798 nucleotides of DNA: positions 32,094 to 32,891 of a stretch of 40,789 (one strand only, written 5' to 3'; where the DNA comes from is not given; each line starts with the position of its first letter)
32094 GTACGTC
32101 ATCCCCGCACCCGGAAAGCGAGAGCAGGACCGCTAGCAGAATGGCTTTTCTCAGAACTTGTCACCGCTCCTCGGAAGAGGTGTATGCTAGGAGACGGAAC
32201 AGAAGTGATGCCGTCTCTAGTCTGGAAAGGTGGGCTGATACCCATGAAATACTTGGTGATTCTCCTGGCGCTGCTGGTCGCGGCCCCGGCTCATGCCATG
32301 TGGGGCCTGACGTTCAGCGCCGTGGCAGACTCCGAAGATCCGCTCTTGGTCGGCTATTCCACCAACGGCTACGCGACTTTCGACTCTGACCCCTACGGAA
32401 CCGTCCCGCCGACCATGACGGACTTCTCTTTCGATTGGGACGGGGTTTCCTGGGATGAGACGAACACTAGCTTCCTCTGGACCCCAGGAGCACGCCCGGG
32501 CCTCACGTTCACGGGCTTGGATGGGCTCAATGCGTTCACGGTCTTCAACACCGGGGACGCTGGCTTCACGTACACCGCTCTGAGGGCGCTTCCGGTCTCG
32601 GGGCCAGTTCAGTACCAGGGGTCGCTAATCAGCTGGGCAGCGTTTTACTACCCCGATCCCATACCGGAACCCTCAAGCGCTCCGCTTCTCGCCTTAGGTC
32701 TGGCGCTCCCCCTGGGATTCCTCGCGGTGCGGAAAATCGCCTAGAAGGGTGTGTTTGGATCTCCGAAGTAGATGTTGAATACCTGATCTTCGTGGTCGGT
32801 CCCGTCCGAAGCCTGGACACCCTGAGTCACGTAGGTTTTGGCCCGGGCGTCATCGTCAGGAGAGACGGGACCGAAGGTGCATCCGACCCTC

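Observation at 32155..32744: A PEP-CTERM (exosortase-sorted) protein is encoded antisense inside the late operon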

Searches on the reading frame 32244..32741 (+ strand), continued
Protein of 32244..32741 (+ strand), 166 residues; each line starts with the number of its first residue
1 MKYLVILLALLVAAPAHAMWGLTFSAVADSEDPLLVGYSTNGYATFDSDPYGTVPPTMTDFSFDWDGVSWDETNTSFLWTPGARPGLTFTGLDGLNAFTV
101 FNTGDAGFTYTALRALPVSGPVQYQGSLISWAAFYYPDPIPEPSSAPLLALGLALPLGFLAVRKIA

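Call 48: fold_search(model_id=the predicted structure, library=pdb)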
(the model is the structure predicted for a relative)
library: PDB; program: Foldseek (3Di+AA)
matches with E <= 10: 418; with E <= 0.001: 0
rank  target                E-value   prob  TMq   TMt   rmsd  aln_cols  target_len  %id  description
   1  8cgm_A                3.3e-02  0.44  0.24  0.22   8.4       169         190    8  Structure of the lipoprotein transporter LolA from Porphyromonas gingivalis (released 2023-06-21)
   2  9azz_A                2.1e-01  0.18  0.22  0.22  14.5       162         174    7  Crystal structure of outer membrane lipoprotein carrier protein (LolA) from Ehrlichia ruminantium (released 2024-03-20)
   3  8orn_A                2.3e-01  0.18  0.24  0.22   8.4       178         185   11  Crystal structure of Xanthomonas campestris pv. campestris LolA-LolB complex (released 2023-07-05)
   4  9azz_B                2.6e-01  0.16  0.22  0.21  15.8       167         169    8  Crystal structure of outer membrane lipoprotein carrier protein (LolA) from Ehrlichia ruminantium (released 2024-03-20)
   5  4ki3_L                2.6e-01  0.06  0.13  0.12  17.9       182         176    5  1.70 Angstrom resolution crystal structure of outer-membrane lipoprotein carrier protein (lolA) from Yersinia pestis C (released 2013-05-15)
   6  1h2d_B                3.0e-01  0.25  0.22  0.28  14.9       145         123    8  Ebola virus matrix protein VP40 N-terminal domain in complex with RNA (Low-resolution VP40[31-212] variant). (released 2003-04-10)
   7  1h2c_A                3.5e-01  0.21  0.22  0.27  15.1       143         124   10  Ebola virus matrix protein VP40 N-terminal domain in complex with RNA (High-resolution VP40[55-194] variant). (released 2003-04-10)
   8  9c89                  3.5e-01  0.14  0.21  0.21  14.7       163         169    8  Crystal structure of outer membrane lipoprotein carrier protein (LolA) from Ehrlichia chaffeensis (released 2024-06-19)
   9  4ki3_D                3.7e-01  0.08  0.18  0.17  12.3       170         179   11  1.70 Angstrom resolution crystal structure of outer-membrane lipoprotein carrier protein (lolA) from Yersinia pestis C (released 2013-05-15)
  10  2b5u_A                4.1e-01  0.04  0.11  0.06  19.9       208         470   11  Crystal Structure Of Colicin E3 V206C Mutant In Complex With Its Immunity Protein (released 2006-11-07)
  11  3cmb_B                5.1e-01  0.12  0.24  0.16  17.5       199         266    8  Crystal structure of acetoacetate decarboxylase (YP_001047042.1) from Methanoculleus marisnigri JR1 at 1.60 A resoluti (released 2008-04-01)
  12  7n57_A                5.1e-01  0.10  0.19  0.21  12.5       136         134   10  Crystal structure of R20A human Galectin-7 mutant in presence of lactose (released 2023-01-25)
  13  9im4_A                5.1e-01  0.03  0.12  0.13  16.0       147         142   10  Crystal Structure of AF9 YEATS domain F28R mutant in complex with histone H3K9la (released 2025-07-09)
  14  5c33_A                5.4e-01  0.06  0.15  0.15  17.9       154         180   10  Crystal Structure of Mouse Ryanodine Receptor 2 SPRY1 Domain (released 2015-08-05)
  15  7x8b_A                5.7e-01  0.04  0.13  0.14  15.8       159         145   11  Crystal structure of ENL T1 mutant YEATS domain in complex with histone H3 acetylation at K27 (released 2023-01-18)
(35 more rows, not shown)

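Call 49: fold_search(model_id=the predicted structure, library=viral)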
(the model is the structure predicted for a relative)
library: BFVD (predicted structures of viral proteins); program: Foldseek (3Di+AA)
matches with E <= 10: 414; with E <= 0.001: 0
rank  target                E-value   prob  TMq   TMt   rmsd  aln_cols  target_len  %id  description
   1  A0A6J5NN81            4.0e-02  0.87  0.33  0.37   8.7       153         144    7  Uncharacterized protein [uncultured Caudovirales phage]
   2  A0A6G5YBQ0            4.4e-02  0.30  0.18  0.22  15.1       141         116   12  (no name in the UniProt tables at hand)
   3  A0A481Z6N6            9.2e-02  0.21  0.19  0.17  15.6       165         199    6  Transmembrane protein [Pithovirus LCPAC202]
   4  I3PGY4                1.1e-01  0.30  0.21  0.27  20.0       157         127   13  Uncharacterized protein [Xanthomonas phage vB_XveM_DIBBI]
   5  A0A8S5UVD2            1.2e-01  0.11  0.16  0.09  35.9       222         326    8  Tail fiber protein [Siphoviridae sp. ctwfx1]
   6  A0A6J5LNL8            1.8e-01  0.12  0.19  0.18  18.6       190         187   10  Outer membrane protein beta-barrel [uncultured Caudovirales phage]
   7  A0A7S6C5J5            2.3e-01  0.08  0.14  0.18  16.7       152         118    9  (no name in the UniProt tables at hand)
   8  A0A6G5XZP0            2.4e-01  0.10  0.17  0.21  12.6       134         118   10  (no name in the UniProt tables at hand)
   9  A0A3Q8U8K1            2.5e-01  0.10  0.17  0.12  16.6       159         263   10  Uncharacterized protein [Megavirus baoshan]
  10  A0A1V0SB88            2.6e-01  0.08  0.16  0.08  14.0       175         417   12  Periplasmic serine protease [Catovirus CTV1]
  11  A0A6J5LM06            2.9e-01  0.16  0.18  0.16  14.4       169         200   11  Uncharacterized protein [uncultured Caudovirales phage]
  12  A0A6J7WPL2            3.4e-01  0.15  0.18  0.24  13.4       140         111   12  Uncharacterized protein [uncultured Caudovirales phage]
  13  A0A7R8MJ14            3.4e-01  0.08  0.14  0.17  17.2       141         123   11  (no name in the UniProt tables at hand)
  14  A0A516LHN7            3.6e-01  0.09  0.17  0.20  18.5       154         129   12  (no name in the UniProt tables at hand)
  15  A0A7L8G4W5            4.7e-01  0.21  0.25  0.27   9.2       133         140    8  (no name in the UniProt tables at hand)
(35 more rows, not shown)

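Call 61: search_protein_families(library=pfam, proteins=[P0009, P0017, P0005, P0010, P0023], max_evalue=0.01)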
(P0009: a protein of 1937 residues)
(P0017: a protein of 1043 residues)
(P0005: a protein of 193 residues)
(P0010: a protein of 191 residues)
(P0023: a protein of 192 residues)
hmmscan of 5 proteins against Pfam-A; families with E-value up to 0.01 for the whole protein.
P0009 (1937 aa): 0 families

P0017 (1043 aa): 4 families
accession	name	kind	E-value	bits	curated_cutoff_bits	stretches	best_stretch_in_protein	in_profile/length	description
PF23237.1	HYR_4C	-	2.5e-68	226.7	27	9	39-111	6-73/73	HYR-like domain with 4 cysteines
PF20164.4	GspA_SrpA_N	-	1e-10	42.4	27.4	0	753-781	81-109/117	GspA/SrpA SigLec-like domain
PF00932.25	LTD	-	1.1e-10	42.3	34.3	1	848-950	6-101/109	Lamin Tail Domain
PF07627.16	PSCyt3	-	6.3e-08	33.3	27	0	448-503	17-72/98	Protein of unknown function (DUF1588)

P0005 (193 aa): 1 family
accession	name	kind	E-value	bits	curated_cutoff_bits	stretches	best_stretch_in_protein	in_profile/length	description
PF07589.16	PEP-CTERM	-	0.0001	22.6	20.7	1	162-185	1-24/24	PEP-CTERM motif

P0010 (191 aa): 1 family
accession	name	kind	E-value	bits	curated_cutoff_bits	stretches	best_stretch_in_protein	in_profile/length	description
PF07589.16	PEP-CTERM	-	1.2e-06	28.8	20.7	1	166-188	2-24/24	PEP-CTERM motif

P0023 (192 aa): 1 family
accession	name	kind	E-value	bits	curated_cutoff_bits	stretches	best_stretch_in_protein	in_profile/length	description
PF07589.16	PEP-CTERM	-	2.6e-08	34.1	20.7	1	168-190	1-24/24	PEP-CTERM motif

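Call 80: list_cluster_members(proteins=[P0002, P0003, P0004, P0005, P0006, P0007, P0008, P0010, P0011, P0012])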
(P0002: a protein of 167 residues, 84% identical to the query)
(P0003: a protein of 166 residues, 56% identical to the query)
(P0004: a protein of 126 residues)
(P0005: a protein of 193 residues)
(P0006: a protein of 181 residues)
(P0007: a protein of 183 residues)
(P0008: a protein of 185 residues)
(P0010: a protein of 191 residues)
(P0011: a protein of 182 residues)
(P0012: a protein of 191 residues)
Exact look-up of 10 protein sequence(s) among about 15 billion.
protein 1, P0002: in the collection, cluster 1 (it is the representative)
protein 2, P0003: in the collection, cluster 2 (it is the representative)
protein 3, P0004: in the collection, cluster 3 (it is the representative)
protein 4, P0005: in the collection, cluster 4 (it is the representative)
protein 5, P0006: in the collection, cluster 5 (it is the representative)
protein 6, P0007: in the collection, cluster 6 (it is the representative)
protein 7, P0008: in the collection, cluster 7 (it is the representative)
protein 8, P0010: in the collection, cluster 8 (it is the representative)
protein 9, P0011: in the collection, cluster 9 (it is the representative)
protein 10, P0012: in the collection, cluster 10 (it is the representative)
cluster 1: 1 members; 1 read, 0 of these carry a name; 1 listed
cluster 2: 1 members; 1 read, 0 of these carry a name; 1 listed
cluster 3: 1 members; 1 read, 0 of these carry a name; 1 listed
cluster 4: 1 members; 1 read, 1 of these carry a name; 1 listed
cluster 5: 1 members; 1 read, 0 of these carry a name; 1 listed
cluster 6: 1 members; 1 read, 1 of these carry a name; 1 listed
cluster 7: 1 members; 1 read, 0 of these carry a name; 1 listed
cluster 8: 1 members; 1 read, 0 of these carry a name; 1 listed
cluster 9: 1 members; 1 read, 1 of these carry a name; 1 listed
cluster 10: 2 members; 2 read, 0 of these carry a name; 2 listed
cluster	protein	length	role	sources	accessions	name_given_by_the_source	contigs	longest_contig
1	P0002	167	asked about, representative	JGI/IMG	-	-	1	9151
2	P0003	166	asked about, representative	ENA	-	-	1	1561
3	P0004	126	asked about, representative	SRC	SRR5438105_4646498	-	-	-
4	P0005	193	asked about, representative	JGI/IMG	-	hypothetical protein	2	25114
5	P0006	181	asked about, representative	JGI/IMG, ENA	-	-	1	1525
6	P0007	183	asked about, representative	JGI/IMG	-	hypothetical protein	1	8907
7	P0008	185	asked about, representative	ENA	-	-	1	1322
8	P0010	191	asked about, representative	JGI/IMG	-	-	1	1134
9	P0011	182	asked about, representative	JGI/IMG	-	hypothetical protein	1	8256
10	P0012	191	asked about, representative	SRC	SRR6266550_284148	-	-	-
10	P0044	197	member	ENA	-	-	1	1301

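Call 81: find_encoding_contigs(protein=P0005, flank=10000, max_places=2)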
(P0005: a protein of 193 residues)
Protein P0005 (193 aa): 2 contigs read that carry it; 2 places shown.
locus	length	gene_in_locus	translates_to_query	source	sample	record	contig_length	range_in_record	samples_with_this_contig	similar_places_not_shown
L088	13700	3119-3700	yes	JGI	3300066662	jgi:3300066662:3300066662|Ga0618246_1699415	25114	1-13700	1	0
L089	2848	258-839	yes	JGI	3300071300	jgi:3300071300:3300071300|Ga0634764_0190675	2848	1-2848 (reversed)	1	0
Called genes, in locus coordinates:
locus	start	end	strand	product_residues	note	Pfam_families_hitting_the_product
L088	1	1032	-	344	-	?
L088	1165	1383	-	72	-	-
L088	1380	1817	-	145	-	-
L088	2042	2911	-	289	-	PF25231:DUF7847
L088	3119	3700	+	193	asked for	-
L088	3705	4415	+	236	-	PF02585:PIG-L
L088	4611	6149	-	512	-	-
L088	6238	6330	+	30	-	-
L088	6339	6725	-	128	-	PF04343:DUF488, PF22751:DUF488-N3a, PF22752:DUF488-N3i (weak)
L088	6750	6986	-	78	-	PF12728:HTH_17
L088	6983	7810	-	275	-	-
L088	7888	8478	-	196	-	PF03352:Adenine_glyco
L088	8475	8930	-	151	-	-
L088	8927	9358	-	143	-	PF00903:Glyoxalase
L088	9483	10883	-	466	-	-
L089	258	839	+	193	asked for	-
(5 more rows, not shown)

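Call 82: find_encoding_contigs(protein=P0007, flank=10000, max_places=2)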
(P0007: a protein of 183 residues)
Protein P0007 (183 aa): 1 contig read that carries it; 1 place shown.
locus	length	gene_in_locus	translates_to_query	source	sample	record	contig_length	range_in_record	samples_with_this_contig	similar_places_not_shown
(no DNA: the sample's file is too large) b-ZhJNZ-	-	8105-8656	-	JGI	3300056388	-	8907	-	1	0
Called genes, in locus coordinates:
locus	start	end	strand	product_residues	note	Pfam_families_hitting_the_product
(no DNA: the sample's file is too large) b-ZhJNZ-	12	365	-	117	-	-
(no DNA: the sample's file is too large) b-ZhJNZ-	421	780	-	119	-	PF02452:PemK_toxin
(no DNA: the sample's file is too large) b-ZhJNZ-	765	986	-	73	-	PF11455:MazE-like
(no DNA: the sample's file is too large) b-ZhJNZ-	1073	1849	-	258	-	PF07589:PEP_exosort_dom (weak)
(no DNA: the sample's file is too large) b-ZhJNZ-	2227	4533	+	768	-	PF12895:ANAPC3 (faint), PF13371:TPR_9 (faint), PF13414:TPR_11 (weak), PF14559:TPR_19, PF13432:TPR_16 (weak), PF14559:TPR_19, PF13432:TPR_16 (weak), PF14559:TPR_19 (weak), +15 more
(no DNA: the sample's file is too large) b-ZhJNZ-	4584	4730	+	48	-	-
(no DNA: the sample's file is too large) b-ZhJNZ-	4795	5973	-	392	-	PF07690:MFS_1, PF12832:MFS_1_like (faint), PF07690:MFS_1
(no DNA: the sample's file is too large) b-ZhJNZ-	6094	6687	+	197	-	PF07589:PEP_exosort_dom (weak)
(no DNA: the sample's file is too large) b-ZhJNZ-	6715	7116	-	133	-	PF00903:Glyoxalase, PF18029:Glyoxalase_6 (weak)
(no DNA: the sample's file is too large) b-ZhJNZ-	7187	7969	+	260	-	PF02311:AraC_binding (weak), PF12833:HTH_18, PF00165:HTH_AraC (weak)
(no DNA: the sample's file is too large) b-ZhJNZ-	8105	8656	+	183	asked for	PF07589:PEP_exosort_dom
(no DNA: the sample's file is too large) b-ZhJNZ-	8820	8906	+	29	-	?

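Call 83: find_encoding_contigs(protein=P0011, flank=10000, max_places=2)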
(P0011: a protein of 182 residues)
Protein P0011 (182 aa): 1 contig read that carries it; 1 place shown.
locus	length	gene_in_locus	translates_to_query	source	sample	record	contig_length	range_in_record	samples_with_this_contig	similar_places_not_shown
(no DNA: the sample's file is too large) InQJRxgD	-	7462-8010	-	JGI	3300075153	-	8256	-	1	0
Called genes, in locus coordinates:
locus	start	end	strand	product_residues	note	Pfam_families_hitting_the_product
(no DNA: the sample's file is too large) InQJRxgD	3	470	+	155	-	?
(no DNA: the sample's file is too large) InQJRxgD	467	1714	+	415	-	PF13439:Glyco_transf_4 (weak), PF13579:Glyco_trans_4_4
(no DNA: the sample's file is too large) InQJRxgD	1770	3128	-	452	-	-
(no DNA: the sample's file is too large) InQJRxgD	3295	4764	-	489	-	PF13432:TPR_16 (faint), PF01841:Transglut_core, PF13424:TPR_12 (faint), PF07719:TPR_2 (faint), PF00515:TPR_1 (faint)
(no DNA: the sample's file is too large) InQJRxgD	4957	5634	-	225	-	PF01078:Mg_chelatase, PF13335:Mg_chelatase_C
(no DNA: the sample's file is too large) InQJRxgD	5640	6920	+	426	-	-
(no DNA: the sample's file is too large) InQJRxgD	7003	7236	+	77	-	-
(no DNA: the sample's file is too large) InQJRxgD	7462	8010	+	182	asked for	-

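Call 95: search_protein_families(library=padloc, proteins=[window:32244-32741:+], max_evalue=0.01)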
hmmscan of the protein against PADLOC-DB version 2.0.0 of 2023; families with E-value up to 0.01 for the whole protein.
window:32244-32741:+ (166 aa): 0 families

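Call 98: find_related_loci(query=A6, collection=viral_contigs, flank=8000)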
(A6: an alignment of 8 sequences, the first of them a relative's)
Query A6 (191 aa) in viral_contigs; peptide patterns used: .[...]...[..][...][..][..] (x = any residue, [..] = any of these).
62 stretches matched a pattern, but none encodes a relative of the query by tblastn (E <= 1e-3).

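Call 103: search_dna_similar(query=P0003, collection=plasmids, mode=protein, max_evalue=0.01, max_rows=10)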
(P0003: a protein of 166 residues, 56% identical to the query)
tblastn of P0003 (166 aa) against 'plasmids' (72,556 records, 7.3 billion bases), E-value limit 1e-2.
No match.

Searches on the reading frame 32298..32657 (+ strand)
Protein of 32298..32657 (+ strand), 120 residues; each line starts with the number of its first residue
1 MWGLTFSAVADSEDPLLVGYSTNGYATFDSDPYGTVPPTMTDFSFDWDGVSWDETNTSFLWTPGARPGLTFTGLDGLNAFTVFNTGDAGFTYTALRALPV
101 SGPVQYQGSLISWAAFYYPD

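Call 89: predict_structure(alignment_id=A4)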
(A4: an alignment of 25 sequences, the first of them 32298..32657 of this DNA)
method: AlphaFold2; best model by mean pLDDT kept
length: 120 residues; sequences in the alignment: 25
mean_pLDDT: 91.5   pTM: 0.82
mean pLDDT of the five models: 91.5, 90.6, 89.5, 87.8, 85.6
residues with pLDDT >= 90: 89; 70-90: 28; 50-70: 3; < 50: 0
segments of 3 or more residues with pLDDT < 50: none
pLDDT, mean of each block of 10 residues (from residue 1): 96 91 97 95 95 95 94 87 91 79 87 90
secondary structure, 60 per line:
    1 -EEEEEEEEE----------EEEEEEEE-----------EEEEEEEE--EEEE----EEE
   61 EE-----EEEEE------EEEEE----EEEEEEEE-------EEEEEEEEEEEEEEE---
elements in order: E2-10 E21-28 E40-47 E50-53 E58-62 E68-72 E79-83 E88-95 E103-117

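Call 92: fold_search(model_id=the predicted structure, library=pdb)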
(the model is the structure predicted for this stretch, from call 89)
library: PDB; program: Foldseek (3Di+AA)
matches with E <= 10: 326; with E <= 0.001: 0
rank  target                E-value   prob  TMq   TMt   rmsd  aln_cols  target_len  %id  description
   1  1h2d_A                8.6e-02  0.25  0.23  0.22  15.2       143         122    8  Ebola virus matrix protein VP40 N-terminal domain in complex with RNA (Low-resolution VP40[31-212] variant). (released 2003-04-10)
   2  1h2d_B                1.5e-01  0.23  0.23  0.23  15.4       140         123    7  Ebola virus matrix protein VP40 N-terminal domain in complex with RNA (Low-resolution VP40[31-212] variant). (released 2003-04-10)
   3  1h2c_A                4.2e-01  0.13  0.23  0.22  15.5       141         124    9  Ebola virus matrix protein VP40 N-terminal domain in complex with RNA (High-resolution VP40[55-194] variant). (released 2003-04-10)
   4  7vkg                  5.2e-01  0.04  0.14  0.13  15.7       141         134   12  Crystal structure of AF9 YEATS domain in complex with Compound 10 (released 2022-10-05)
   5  1w6m_A                6.1e-01  0.06  0.16  0.15  15.2       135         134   10  X-RAY CRYSTAL STRUCTURE OF C2S HUMAN GALECTIN-1 COMPLEXED WITH GALACTOSE (released 2004-10-20)
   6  7x8b_A                6.1e-01  0.04  0.17  0.13  15.8       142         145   11  Crystal structure of ENL T1 mutant YEATS domain in complex with histone H3 acetylation at K27 (released 2023-01-18)
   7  5dhu_D                6.7e-01  0.02  0.12  0.08  14.0       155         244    7  Crystal structure of NAD kinase 1 from Listeria monocytogenes in complex with a novel inhibitor (released 2016-09-14)
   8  5a3f_A                7.5e-01  0.10  0.21  0.06   7.6        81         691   10  Crystal structure of the dynamin tetramer (released 2015-08-26)
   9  7bmv                  8.3e-01  0.10  0.22  0.24  11.1       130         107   17  p62PH in cesium chloride (0.25 M CsCl in protein buffer and cryo protectant) (released 2021-10-06)
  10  6wes                  8.3e-01  0.08  0.24  0.20  15.5       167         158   12  Crystal structure of the effector SnTox3 from Parastagonospora nodorum (released 2020-11-04)
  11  7n4o_A                8.3e-01  0.06  0.19  0.18  16.8       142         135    8  Crystal structure of R20A human Galectin-7 mutant (released 2023-01-25)
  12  3v8n                  8.8e-01  0.03  0.14  0.09  13.3       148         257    7  Crystal structure of NAD kinase 1 from Listeria monocytogenes in complex with 8-bromo-5'-amino-5'-deoxyadenosine, reacte (released 2012-03-14)
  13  5dhr_D                8.8e-01  0.03  0.14  0.09  14.3       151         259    7  Crystal structure of NAD kinase 1 from Listeria monocytogenes in complex with a novel inhibitor (released 2016-09-14)
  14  5ejf_D                8.8e-01  0.02  0.12  0.08  14.0       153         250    7  Crystal structure of NAD kinase P101A mutant from Listeria monocytogenes (released 2016-11-09)
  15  4lbq_A                9.7e-01  0.06  0.19  0.18  14.9       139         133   10  Crystal structure of mouse galectin-1 (released 2014-07-02)
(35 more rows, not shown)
